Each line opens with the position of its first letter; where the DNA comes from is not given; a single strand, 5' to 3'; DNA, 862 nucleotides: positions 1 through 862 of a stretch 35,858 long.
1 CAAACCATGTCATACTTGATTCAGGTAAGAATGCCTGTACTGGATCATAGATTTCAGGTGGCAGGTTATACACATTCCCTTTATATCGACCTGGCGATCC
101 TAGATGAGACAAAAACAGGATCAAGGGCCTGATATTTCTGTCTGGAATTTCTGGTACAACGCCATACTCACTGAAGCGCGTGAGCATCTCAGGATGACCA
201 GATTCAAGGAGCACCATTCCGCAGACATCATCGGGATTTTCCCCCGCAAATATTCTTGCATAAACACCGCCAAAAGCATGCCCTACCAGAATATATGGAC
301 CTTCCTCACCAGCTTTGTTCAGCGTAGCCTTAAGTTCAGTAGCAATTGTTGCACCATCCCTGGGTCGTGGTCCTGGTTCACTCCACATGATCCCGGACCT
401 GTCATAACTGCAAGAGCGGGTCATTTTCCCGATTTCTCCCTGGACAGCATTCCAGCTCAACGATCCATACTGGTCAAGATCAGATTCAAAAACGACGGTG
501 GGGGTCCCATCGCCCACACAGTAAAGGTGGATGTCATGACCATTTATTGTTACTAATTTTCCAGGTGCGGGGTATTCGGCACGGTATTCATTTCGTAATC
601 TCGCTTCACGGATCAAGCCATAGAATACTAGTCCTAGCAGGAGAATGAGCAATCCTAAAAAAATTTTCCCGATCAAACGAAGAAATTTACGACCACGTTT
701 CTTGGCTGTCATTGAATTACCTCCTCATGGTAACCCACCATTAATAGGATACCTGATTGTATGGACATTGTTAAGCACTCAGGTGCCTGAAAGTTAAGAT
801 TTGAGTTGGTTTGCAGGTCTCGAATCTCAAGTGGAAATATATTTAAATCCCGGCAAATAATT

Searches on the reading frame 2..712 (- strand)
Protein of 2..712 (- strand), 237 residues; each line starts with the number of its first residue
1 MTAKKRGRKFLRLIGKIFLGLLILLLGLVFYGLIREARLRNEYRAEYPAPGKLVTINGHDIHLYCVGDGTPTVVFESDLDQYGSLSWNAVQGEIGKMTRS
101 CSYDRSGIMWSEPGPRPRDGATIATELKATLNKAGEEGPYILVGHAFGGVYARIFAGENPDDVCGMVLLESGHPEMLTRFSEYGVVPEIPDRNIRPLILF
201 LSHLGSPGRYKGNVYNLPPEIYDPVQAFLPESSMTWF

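Call 35: find_homologous_proteins(query=window:2-712:-)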
Query seq(237 aa) (237 aa): 1346 proteins with E <= 0.001 among 1774 candidates; the best 120 are listed.
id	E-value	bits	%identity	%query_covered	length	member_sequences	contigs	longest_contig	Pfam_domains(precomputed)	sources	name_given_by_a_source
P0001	2.8e-157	540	99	100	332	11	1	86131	PF12697.14,PF00561.27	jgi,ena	jgi:pimeloyl-ACP methyl ester carboxylesterase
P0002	1.2e-128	446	82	100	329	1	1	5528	PF12697.14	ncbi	-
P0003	1.6e-128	446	81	100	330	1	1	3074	PF12697.14,PF00561.27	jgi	jgi:pimeloyl-ACP methyl ester carboxylesterase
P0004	3.2e-127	442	81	100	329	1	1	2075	PF12697.14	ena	-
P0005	3.5e-126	438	78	100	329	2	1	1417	PF12697.14,PF00561.27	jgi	jgi:pimeloyl-ACP methyl ester carboxylesterase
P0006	4.4e-126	438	80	100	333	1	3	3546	PF12697.14,PF00561.27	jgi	jgi:pimeloyl-ACP methyl ester carboxylesterase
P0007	2.4e-125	435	79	100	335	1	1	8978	PF12697.14,PF00561.27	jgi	jgi:pimeloyl-ACP methyl ester carboxylesterase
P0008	2.0e-124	432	78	100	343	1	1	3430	PF12697.14,PF00561.27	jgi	jgi:pimeloyl-ACP methyl ester carboxylesterase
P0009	3.3e-124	432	79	100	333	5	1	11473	PF12697.14,PF00561.27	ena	-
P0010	7.3e-124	431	77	100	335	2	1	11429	PF12697.14,PF00561.27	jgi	-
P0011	7.3e-124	431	77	100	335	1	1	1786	PF12697.14,PF00561.27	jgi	-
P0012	1.3e-123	430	78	100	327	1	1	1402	PF12697.14,PF00561.27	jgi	jgi:pimeloyl-ACP methyl ester carboxylesterase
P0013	8.2e-123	427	76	100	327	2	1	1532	PF12697.14,PF00561.27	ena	-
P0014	1.6e-122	426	76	100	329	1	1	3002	PF12697.14,PF00561.27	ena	-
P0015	1.6e-122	426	76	100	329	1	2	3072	PF12697.14,PF00561.27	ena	-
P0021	3.2e-122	425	77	100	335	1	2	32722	PF12697.14,PF00561.27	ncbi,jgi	-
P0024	1.4e-121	423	76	100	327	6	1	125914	PF12697.14,PF00561.27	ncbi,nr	ncbi:MAG: alpha/beta hydrolase [Anaerolineae bacterium]|nr:alpha/beta hydrolase [Anaerolineae bacter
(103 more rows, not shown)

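Call 36: find_encoding_contigs(protein=P0001, flank=10000, max_places=4)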
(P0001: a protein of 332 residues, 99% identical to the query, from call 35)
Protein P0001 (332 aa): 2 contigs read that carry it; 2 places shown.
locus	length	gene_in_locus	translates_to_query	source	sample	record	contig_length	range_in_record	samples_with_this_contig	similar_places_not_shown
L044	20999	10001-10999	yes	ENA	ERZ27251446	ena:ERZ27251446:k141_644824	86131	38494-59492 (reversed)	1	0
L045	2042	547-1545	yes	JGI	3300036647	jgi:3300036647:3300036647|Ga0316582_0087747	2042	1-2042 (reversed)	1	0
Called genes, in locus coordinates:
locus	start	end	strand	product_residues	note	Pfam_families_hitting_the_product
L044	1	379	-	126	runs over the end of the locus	PF01475:FUR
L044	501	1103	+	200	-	PF02663:FmdE, PF01258:zf-dskA_traR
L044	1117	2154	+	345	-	PF01073:3Beta_HSD, PF01370:Epimerase, PF04321:RmlD_sub_bind, PF13460:NAD_binding_10, PF16363:GDP_Man_Dehyd, PF02719:Polysacc_synt_2 (weak), PF07993:NAD_binding_4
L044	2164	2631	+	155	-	PF01980:TrmO_N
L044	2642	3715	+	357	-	PF01032:FecCD, PF00950:ABC-3 (weak)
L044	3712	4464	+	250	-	PF00005:ABC_tran, PF13304:AAA_21 (faint)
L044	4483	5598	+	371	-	PF01497:Peripla_BP_2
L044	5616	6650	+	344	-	PF08100:Dimerisation, PF00891:Methyltransf_2, PF13489:Methyltransf_23 (weak), PF13649:Methyltransf_25, PF13847:Methyltransf_31 (weak)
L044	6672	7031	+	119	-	-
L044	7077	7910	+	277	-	PF14196:ATC_hydrolase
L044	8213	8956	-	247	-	PF12695:Abhydrolase_5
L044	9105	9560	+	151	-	-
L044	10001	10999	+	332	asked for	PF12697:Abhydrolase_6, PF00561:Abhydrolase_1 (faint)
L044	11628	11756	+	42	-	-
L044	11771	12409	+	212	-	-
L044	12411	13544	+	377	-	PF00144:Beta-lactamase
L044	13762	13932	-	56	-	-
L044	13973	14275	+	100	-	PF00903:Glyoxalase (weak)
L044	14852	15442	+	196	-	-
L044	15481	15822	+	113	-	PF17269:DUF5335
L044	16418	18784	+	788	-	PF00884:Sulfatase, PF16347:SGSH_C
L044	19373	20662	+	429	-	PF01757:Acyl_transf_3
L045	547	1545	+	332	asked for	PF12697:Abhydrolase_6, PF00561:Abhydrolase_1 (faint)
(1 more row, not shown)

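Call 37: find_encoding_contigs(protein=P0024, flank=10000, max_places=3)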
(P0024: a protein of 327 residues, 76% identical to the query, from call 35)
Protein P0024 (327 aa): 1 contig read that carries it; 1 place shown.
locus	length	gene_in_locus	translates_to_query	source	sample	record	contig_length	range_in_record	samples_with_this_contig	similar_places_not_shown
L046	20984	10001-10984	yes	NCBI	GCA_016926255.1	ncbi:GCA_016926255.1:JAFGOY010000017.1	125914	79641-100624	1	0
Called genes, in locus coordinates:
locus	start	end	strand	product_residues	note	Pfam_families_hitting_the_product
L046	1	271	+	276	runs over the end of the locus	PF06347:SH3_4 (faint), PF08239:SH3_3, PF07653:SH3_2 (faint), PF08239:SH3_3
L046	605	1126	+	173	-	PF00498:FHA, PF16697:Yop-YscD_cpl (weak)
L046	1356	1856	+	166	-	PF00498:FHA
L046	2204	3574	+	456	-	PF12146:Hydrolase_4 (faint), PF00326:Peptidase_S9 (faint), PF02230:Abhydrolase_2 (weak)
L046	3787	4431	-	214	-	PF00440:TetR_N, PF14278:TetR_C_8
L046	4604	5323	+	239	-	PF00005:ABC_tran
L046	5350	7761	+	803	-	PF12704:MacB_PCD (weak), PF02687:FtsX, PF12704:MacB_PCD, PF02687:FtsX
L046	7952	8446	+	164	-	-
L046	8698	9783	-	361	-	PF04015:DUF362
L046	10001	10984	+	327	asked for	PF00561:Abhydrolase_1, PF12697:Abhydrolase_6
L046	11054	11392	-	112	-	PF02452:PemK_toxin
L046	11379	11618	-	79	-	PF01402:RHH_1 (weak), PF13467:RHH_4 (weak)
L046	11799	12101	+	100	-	PF01909:NTP_transf_2, PF18765:Polbeta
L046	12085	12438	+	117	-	PF01934:HepT-like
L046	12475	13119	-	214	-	-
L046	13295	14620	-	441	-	PF01546:Peptidase_M20, PF07687:M20_dimer (weak)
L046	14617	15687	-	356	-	PF02746:MR_MLE_N, PF13378:MR_MLE_C, PF07476:MAAL_C (weak)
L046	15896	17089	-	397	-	PF07690:MFS_1, PF12832:MFS_1_like, PF13347:MFS_2, PF03092:BT1, PF07690:MFS_1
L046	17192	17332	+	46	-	-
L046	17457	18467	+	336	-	PF00356:LacI, PF00532:Peripla_BP_1, PF13407:Peripla_BP_4, PF13377:Peripla_BP_3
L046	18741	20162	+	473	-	PF01547:SBP_bac_1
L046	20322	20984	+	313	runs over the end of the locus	PF00528:BPD_transp_1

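Call 38: find_encoding_contigs(protein=P0021, flank=10000, max_places=3)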
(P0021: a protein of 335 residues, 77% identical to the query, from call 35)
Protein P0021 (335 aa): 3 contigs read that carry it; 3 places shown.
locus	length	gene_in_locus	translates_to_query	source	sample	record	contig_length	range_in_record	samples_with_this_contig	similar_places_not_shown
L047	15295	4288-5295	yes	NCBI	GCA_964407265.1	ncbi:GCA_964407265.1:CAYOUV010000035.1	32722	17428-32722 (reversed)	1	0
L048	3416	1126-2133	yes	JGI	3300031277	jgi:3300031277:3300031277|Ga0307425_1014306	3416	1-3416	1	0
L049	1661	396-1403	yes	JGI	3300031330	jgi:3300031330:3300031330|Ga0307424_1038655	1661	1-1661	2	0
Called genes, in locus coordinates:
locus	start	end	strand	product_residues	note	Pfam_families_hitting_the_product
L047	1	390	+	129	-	?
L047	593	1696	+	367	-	PF13784:Fic_N, PF02661:Fic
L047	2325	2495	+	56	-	-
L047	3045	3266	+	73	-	PF12844:HTH_19 (weak), PF01381:HTH_3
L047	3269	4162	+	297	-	-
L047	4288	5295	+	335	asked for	PF12697:Abhydrolase_6, PF00561:Abhydrolase_1 (weak)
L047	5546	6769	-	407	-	PF14512:TM1586_NiRdase, PF00881:Nitroreductase (weak)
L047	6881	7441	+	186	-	PF00440:TetR_N, PF16859:TetR_C_11 (weak)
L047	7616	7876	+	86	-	PF08984:DUF1858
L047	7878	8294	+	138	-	-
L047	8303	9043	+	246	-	PF02517:Rce1-like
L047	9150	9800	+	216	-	PF01292:Ni_hydr_CYTB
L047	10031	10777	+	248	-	-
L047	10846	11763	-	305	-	PF00903:Glyoxalase, PF13669:Glyoxalase_4 (faint), PF18029:Glyoxalase_6 (faint), PF22677:Ble-like_N (faint), PF00903:Glyoxalase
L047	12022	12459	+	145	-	PF04657:DMT_YdcZ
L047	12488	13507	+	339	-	PF00962:A_deaminase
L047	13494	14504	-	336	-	PF03781:FGE-sulfatase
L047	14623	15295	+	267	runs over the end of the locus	PF00929:RNase_T, PF13280:WYL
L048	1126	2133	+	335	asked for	PF12697:Abhydrolase_6, PF00561:Abhydrolase_1 (weak)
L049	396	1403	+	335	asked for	PF12697:Abhydrolase_6, PF00561:Abhydrolase_1 (weak)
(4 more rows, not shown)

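Call 77: search_protein_families(library=pfam, proteins=[L044:11771-12409:+, L044:14852-15442:+, L044:9105-9560:+], max_evalue=0.01)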
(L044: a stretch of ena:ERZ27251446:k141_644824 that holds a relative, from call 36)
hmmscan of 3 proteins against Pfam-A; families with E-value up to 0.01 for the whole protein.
L044:11771-12409:+ (212 aa): 0 families

L044:14852-15442:+ (196 aa): 0 families

L044:9105-9560:+ (151 aa): 0 families

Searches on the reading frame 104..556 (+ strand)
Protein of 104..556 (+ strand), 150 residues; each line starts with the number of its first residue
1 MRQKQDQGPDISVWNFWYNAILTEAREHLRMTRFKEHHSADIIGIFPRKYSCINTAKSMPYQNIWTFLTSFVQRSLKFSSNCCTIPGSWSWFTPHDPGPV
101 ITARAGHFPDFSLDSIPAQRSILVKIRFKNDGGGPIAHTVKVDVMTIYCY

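Call 10: search_protein_families(library=pfam, proteins=[window:104-556:+])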
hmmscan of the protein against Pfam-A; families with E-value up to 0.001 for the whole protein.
window:104-556:+ (150 aa): 0 families

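Call 13: find_encoding_contigs(protein=window:104-556:+, flank=10000, max_places=10)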
Protein window:104-556:+ (150 aa): no gene with exactly this product is on record in the collection.

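Call 33: find_homologous_proteins(query=window:104-556:+)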
Query window:104-556:+: 5 candidates shared short words with the query, none scored E <= 0.001.
